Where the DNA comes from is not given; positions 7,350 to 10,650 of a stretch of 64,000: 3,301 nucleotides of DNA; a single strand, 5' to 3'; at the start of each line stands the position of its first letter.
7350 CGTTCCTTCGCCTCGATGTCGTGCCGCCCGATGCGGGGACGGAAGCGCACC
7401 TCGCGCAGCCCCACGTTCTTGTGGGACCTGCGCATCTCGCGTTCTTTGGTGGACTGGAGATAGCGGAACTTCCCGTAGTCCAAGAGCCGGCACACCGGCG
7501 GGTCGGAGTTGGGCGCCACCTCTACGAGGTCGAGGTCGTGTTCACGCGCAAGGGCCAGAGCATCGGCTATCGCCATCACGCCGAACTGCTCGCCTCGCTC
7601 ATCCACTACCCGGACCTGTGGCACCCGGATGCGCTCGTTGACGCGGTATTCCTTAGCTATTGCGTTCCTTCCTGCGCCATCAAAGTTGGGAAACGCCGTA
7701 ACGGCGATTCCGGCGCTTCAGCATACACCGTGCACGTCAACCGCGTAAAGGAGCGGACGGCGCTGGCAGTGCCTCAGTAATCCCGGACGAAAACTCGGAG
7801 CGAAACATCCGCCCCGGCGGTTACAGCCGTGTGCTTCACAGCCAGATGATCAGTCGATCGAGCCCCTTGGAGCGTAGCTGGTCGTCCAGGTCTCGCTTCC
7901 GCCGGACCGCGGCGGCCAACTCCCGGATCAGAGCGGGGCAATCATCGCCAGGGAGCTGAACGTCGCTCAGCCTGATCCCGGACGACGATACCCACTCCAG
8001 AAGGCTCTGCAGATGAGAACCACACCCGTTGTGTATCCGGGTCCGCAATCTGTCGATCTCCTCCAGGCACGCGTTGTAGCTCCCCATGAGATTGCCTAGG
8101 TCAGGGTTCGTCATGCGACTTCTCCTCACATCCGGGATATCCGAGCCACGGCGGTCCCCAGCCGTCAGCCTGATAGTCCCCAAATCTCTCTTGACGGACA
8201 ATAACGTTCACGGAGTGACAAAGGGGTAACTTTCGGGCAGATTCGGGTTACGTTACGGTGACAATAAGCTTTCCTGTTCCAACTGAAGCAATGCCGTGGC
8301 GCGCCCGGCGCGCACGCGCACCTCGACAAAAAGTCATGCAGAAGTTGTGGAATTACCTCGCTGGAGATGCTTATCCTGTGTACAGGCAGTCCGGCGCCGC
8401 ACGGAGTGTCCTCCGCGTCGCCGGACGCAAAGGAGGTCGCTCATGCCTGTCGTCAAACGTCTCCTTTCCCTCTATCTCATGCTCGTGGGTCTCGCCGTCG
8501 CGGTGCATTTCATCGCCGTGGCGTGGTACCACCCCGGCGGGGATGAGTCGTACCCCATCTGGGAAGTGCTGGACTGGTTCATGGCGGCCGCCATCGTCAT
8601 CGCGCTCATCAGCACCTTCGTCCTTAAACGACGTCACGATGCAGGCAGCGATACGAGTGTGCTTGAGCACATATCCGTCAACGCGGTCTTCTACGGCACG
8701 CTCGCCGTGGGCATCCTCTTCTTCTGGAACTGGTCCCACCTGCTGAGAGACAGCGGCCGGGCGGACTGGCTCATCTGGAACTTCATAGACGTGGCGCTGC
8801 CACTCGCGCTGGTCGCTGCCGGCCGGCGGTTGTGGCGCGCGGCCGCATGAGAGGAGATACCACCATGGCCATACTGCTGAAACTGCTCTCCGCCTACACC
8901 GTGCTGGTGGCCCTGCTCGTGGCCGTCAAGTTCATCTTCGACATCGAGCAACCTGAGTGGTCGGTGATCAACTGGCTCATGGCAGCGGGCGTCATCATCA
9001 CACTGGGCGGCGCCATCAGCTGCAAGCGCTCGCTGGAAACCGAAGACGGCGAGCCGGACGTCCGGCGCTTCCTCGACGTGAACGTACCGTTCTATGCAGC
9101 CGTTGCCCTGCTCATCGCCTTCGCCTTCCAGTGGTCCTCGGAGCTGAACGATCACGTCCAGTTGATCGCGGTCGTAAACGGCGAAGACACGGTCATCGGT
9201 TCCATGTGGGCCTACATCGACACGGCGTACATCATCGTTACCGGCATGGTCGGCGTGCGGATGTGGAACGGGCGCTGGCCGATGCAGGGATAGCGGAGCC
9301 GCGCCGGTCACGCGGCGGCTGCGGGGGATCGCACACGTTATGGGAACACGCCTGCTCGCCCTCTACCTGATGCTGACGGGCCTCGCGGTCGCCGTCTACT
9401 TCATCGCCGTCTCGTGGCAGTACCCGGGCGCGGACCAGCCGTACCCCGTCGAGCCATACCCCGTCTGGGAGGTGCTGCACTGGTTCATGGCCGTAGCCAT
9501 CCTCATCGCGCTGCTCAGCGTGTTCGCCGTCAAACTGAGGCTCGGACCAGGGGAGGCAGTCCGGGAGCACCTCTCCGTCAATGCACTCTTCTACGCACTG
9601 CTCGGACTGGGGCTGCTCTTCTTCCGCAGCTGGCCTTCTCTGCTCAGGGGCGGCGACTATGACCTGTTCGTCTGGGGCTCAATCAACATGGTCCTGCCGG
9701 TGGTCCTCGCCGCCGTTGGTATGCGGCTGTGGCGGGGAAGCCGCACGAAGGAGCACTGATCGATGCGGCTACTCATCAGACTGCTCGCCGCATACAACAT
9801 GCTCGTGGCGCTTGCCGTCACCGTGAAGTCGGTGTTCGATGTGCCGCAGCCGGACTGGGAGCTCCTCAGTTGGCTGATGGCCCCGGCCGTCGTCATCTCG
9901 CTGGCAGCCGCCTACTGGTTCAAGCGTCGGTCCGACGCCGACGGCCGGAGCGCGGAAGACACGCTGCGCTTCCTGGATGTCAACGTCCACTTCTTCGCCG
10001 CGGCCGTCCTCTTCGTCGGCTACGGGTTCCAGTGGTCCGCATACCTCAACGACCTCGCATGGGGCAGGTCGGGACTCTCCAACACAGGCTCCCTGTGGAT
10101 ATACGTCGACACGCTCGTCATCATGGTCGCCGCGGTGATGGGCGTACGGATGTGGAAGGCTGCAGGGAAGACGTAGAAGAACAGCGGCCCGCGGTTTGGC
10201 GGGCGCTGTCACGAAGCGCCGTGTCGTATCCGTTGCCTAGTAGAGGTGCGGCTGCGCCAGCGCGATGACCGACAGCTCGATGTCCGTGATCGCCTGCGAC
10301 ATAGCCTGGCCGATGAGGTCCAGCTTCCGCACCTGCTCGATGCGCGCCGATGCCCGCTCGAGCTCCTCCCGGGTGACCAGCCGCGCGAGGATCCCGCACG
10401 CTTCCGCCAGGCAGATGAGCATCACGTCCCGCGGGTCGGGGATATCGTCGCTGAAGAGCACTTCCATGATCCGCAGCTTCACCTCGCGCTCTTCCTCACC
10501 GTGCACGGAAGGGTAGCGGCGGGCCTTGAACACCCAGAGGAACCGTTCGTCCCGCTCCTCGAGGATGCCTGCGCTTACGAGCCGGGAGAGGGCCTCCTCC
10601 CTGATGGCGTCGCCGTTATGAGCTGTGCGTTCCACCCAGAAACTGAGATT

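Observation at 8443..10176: A-B-A-B tandem array of four paralogous small membrane proteins with four hydrophobic segments and no recognisable family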

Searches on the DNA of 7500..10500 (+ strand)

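Call 41: search_rna_families(source=window, start=7500, end=10500, threshold=evalue, max_evalue=1)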
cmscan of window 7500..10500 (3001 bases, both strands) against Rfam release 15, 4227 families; matches with E-value up to 1: 0.
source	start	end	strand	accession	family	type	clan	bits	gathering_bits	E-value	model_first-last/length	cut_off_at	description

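Call 42: search_rna_families(sources=[L001, L003, L021, L045, L053, L060, L061, L062, L076, L078, L082, L083], threshold=gathering)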
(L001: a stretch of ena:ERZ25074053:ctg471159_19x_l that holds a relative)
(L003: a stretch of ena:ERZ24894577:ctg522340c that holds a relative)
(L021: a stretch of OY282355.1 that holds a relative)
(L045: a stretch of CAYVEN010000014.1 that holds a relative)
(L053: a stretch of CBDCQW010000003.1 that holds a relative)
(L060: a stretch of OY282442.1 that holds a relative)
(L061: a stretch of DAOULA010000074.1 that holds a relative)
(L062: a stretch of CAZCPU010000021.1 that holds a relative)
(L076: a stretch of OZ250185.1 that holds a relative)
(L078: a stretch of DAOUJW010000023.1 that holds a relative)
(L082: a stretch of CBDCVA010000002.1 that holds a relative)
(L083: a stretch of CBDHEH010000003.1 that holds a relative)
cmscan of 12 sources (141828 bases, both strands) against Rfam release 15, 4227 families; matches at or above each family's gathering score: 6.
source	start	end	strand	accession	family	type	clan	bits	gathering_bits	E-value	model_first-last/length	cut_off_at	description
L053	8865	8936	-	RF00005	tRNA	Gene; tRNA;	CL00001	72.8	29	1.2e-13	1-71/71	no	tRNA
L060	3880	3953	-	RF00005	tRNA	Gene; tRNA;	CL00001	71.9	29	2.1e-13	1-71/71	no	tRNA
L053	8990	9061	-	RF00005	tRNA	Gene; tRNA;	CL00001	70.3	29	5.6e-13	1-71/71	no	tRNA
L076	3698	3771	-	RF00005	tRNA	Gene; tRNA;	CL00001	69.2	29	1.2e-12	1-71/71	no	tRNA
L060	3992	4065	-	RF00005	tRNA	Gene; tRNA;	CL00001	69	29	1.3e-12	1-71/71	no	tRNA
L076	5809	5882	+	RF00005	tRNA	Gene; tRNA;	CL00001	65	29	1.7e-11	1-71/71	no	tRNA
